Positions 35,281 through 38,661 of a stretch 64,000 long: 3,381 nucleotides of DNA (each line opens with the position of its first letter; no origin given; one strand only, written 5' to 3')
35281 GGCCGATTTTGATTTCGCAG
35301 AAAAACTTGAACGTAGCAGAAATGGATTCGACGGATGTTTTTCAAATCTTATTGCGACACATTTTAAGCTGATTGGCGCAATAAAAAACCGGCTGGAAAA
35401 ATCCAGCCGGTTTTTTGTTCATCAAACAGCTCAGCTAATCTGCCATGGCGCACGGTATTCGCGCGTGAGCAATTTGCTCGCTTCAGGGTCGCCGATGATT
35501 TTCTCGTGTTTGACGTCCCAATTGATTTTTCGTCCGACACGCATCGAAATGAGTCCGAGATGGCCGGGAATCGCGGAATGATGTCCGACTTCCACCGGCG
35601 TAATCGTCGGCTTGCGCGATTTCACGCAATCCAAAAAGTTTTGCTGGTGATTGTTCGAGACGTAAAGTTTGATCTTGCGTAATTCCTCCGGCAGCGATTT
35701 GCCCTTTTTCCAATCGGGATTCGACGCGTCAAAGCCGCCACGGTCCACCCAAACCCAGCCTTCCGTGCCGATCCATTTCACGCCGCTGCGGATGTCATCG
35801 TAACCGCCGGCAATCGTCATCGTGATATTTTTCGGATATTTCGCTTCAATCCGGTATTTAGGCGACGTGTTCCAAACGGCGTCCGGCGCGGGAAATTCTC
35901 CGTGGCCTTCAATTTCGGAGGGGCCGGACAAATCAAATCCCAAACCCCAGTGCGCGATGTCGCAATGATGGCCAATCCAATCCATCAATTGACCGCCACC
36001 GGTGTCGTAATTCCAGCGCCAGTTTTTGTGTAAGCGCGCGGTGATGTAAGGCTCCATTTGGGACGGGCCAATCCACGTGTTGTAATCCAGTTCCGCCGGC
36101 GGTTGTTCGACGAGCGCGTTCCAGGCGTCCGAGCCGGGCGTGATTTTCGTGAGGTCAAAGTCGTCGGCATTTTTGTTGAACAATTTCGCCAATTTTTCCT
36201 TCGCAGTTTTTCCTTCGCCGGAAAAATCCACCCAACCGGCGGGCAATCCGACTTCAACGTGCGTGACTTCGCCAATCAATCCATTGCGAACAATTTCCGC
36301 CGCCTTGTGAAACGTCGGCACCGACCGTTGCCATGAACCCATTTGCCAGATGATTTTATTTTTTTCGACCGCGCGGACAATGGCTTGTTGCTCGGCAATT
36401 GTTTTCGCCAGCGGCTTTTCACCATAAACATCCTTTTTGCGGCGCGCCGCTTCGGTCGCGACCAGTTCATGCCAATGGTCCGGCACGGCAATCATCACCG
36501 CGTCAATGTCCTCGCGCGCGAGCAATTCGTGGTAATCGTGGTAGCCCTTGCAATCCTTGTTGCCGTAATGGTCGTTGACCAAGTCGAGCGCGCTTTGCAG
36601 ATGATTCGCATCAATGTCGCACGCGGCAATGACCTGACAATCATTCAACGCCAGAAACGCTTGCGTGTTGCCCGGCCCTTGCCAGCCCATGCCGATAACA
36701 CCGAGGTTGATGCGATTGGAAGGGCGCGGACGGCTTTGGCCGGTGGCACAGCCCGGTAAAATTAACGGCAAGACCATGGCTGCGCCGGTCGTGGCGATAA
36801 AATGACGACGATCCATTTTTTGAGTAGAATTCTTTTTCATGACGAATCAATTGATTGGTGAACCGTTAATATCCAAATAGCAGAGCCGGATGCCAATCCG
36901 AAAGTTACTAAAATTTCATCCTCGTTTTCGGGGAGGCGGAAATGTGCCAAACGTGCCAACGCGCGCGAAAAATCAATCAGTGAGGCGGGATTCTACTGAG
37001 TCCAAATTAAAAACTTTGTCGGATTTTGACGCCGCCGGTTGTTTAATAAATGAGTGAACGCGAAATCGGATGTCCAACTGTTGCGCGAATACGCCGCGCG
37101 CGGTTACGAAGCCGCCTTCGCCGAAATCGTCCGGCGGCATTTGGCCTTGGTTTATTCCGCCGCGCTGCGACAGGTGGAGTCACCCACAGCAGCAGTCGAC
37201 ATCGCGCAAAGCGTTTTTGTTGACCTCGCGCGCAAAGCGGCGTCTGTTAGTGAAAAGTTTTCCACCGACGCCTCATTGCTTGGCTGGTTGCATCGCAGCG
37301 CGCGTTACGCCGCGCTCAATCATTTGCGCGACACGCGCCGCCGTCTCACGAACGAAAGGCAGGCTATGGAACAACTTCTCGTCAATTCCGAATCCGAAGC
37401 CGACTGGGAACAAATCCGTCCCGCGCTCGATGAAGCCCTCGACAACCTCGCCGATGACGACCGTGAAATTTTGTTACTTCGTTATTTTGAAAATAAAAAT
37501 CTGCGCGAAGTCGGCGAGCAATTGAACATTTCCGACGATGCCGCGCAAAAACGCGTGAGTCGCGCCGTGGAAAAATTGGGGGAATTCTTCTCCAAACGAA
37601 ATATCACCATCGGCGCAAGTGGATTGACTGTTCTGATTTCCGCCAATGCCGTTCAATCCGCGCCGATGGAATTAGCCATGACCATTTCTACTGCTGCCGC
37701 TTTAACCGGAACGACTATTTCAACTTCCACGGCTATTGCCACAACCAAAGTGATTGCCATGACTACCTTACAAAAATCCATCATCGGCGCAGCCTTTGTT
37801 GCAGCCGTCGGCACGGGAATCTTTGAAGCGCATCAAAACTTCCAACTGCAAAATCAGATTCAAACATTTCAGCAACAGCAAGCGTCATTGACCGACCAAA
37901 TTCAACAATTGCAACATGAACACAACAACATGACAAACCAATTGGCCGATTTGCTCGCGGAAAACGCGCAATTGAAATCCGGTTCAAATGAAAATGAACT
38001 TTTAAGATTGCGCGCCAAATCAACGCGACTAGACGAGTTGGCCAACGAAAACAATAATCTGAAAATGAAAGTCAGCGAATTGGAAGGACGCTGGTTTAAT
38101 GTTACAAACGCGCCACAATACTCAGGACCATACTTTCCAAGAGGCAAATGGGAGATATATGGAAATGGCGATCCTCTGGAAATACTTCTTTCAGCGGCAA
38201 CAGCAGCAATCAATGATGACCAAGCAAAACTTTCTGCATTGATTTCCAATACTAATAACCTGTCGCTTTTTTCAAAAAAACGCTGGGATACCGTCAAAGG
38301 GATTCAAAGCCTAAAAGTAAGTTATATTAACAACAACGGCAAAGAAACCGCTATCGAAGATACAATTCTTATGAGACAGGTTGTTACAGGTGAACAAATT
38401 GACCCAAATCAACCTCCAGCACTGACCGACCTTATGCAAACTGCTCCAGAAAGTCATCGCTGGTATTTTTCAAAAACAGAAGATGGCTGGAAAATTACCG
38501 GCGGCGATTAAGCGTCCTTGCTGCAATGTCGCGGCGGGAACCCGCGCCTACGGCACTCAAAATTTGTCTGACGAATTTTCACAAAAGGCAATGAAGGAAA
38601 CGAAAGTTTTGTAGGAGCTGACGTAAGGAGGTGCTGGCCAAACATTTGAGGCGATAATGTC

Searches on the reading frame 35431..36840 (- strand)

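Call 80: search_protein_families(library=pfam, proteins=[window:35431-36840:-], max_evalue=0.0001)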
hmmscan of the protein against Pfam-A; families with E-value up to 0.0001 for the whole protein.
window:35431-36840:- (469 aa): 3 families
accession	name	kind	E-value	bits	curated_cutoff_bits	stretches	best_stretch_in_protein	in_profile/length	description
PF19051.5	GFO_IDH_MocA_C2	-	8.5e-25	88.1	23.3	1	244-468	45-254/254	Oxidoreductase family, C-terminal alpha/beta domain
PF01408.29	GFO_IDH_MocA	-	1.6e-17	64.7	24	1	44-168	1-119/120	Oxidoreductase family, NAD-binding Rossmann fold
PF22725.1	GFO_IDH_MocA_C3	-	1.9e-07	31.6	27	0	271-301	32-62/124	GFO/IDH/MocA C-terminal domain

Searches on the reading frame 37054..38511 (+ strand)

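Call 80: search_protein_families(library=pfam, proteins=[window:37054-38511:+], max_evalue=0.0001)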
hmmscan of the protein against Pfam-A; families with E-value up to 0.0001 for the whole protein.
window:37054-38511:+ (485 aa): 3 families
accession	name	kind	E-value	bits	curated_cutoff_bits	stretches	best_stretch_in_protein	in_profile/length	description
PF08281.18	Sigma70_r4_2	-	5.8e-11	42.3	25.7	1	124-175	3-54/54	Sigma-70, region 4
PF04545.22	Sigma70_r4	-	2.7e-10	40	24.1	1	128-175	1-48/50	Sigma-70, region 4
PF04542.20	Sigma70_r2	-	9.7e-09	35.3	24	1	25-97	1-71/71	Sigma-70 region 2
